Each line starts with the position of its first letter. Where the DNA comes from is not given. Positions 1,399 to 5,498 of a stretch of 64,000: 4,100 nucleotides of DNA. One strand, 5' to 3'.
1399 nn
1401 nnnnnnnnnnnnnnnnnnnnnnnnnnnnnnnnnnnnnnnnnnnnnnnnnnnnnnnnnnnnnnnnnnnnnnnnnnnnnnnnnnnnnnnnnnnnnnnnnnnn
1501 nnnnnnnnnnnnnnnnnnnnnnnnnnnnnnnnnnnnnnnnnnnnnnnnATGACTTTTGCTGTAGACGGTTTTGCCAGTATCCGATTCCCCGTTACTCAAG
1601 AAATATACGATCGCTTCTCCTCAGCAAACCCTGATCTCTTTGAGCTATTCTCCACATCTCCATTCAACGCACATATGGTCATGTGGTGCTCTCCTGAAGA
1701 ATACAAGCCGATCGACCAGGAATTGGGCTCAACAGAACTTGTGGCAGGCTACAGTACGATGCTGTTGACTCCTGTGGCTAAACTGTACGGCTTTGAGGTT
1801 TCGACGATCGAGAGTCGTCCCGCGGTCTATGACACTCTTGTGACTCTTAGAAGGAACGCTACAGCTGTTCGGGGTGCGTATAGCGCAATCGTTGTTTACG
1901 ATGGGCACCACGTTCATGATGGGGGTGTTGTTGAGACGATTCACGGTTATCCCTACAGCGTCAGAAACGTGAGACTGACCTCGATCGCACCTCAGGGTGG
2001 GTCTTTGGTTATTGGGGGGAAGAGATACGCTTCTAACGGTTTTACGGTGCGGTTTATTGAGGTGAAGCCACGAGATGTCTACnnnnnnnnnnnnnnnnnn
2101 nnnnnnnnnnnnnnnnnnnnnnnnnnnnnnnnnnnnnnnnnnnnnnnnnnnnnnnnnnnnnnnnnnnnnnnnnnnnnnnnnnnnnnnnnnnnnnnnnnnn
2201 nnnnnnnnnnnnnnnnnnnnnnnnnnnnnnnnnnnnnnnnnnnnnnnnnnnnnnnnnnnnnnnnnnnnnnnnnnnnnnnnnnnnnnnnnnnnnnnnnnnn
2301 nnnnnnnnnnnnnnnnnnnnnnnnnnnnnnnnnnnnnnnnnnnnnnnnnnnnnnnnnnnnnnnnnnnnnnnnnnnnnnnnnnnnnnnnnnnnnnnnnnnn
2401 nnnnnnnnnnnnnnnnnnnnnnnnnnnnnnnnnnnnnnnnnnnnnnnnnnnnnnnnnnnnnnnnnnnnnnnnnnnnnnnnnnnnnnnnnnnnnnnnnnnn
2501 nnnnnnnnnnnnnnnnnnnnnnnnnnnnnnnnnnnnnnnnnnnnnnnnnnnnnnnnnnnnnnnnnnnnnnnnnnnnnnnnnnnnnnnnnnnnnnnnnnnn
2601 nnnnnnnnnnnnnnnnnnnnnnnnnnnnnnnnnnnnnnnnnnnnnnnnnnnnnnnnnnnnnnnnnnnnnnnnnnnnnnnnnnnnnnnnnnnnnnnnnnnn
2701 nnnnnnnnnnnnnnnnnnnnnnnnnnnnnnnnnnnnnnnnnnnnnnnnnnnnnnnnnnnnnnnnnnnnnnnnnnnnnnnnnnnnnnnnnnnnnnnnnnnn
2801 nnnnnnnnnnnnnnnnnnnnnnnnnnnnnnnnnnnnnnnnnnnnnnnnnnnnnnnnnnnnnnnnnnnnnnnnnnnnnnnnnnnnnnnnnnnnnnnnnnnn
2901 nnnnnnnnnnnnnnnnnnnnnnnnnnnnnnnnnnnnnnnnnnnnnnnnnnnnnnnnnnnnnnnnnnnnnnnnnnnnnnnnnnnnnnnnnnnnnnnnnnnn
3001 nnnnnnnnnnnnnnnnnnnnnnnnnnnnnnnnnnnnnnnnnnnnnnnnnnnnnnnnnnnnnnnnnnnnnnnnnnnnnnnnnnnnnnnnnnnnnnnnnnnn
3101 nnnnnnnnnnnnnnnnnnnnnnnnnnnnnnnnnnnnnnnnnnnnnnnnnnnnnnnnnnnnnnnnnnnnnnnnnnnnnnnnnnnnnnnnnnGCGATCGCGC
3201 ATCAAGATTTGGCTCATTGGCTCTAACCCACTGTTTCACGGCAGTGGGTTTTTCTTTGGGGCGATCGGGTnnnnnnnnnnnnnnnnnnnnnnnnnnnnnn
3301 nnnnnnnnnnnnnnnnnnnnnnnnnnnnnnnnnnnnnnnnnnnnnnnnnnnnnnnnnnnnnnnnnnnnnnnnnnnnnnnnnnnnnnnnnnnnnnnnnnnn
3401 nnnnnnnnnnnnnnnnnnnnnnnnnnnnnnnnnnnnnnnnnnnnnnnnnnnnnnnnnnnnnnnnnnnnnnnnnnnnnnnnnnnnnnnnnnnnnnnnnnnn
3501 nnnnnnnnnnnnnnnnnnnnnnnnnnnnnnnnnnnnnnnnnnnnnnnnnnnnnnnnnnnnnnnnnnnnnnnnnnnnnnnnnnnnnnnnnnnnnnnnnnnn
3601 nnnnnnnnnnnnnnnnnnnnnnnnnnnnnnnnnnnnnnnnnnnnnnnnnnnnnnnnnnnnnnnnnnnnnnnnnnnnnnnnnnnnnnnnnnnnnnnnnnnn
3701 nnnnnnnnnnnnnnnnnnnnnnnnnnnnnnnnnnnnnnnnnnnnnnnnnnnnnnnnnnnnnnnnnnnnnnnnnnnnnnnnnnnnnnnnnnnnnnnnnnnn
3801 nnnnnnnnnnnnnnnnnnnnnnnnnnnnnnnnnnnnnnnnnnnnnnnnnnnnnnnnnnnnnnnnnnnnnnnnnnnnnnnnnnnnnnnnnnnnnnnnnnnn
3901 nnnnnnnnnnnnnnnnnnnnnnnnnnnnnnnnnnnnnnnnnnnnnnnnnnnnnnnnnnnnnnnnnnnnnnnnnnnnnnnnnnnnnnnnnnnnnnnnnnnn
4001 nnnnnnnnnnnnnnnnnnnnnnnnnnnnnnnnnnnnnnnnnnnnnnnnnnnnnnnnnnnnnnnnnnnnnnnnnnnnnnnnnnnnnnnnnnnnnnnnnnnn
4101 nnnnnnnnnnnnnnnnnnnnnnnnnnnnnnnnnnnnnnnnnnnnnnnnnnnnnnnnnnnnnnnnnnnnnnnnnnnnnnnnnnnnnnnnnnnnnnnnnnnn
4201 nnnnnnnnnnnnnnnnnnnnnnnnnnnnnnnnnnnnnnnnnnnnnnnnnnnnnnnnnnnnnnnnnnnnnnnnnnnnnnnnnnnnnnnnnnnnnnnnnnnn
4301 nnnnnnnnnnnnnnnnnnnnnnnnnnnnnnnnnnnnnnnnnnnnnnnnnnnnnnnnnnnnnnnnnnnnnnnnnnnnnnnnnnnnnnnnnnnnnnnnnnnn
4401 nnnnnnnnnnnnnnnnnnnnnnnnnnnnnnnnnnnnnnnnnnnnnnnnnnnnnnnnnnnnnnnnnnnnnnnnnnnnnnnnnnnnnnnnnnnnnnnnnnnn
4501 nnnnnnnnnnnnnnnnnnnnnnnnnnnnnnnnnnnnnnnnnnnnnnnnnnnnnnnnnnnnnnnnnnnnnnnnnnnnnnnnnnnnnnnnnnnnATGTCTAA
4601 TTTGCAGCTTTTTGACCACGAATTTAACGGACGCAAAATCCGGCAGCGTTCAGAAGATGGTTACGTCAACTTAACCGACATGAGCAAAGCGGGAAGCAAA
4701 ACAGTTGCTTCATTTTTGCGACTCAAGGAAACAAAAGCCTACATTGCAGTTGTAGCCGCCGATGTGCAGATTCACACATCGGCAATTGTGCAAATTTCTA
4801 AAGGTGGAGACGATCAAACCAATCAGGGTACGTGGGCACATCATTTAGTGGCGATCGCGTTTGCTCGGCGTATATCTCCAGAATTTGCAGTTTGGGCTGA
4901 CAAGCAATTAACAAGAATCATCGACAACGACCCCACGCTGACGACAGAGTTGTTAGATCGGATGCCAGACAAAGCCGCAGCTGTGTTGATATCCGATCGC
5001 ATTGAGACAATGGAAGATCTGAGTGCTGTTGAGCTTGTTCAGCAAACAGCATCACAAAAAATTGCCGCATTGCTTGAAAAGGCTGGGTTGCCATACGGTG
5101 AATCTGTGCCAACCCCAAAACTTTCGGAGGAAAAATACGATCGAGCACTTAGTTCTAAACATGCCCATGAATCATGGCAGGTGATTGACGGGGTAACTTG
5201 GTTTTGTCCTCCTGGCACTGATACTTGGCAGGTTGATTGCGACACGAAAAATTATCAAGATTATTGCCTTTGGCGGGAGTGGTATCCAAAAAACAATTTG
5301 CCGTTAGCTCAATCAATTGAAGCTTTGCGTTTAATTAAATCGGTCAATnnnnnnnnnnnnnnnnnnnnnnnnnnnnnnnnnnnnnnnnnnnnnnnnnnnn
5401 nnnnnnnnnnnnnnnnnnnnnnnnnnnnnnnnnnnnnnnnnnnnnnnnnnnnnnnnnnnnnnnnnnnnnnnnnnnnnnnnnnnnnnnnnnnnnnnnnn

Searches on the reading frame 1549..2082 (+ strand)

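Call 38: search_protein_families(library=pfam, proteins=[window:1549-2082:+], max_evalue=1)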
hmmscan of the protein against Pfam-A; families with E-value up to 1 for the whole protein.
window:1549-2082:+ (178 aa): 1 family
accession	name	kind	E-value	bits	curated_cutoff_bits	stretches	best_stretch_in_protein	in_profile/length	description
PF13478.12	XdhC_C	-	0.19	12.7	29.7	1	67-132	7-65/125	XdhC Rossmann domain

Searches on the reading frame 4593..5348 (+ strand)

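Call 10: search_protein_families(library=pfam, proteins=[window:4593-5348:+], max_evalue=0.001)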
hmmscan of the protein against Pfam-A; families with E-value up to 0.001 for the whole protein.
window:4593-5348:+ (252 aa): 1 family
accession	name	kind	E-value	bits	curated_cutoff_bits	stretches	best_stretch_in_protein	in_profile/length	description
PF04383.19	KilA-N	-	3.3e-18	65.9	23.8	1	13-109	5-104/107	KilA-N domain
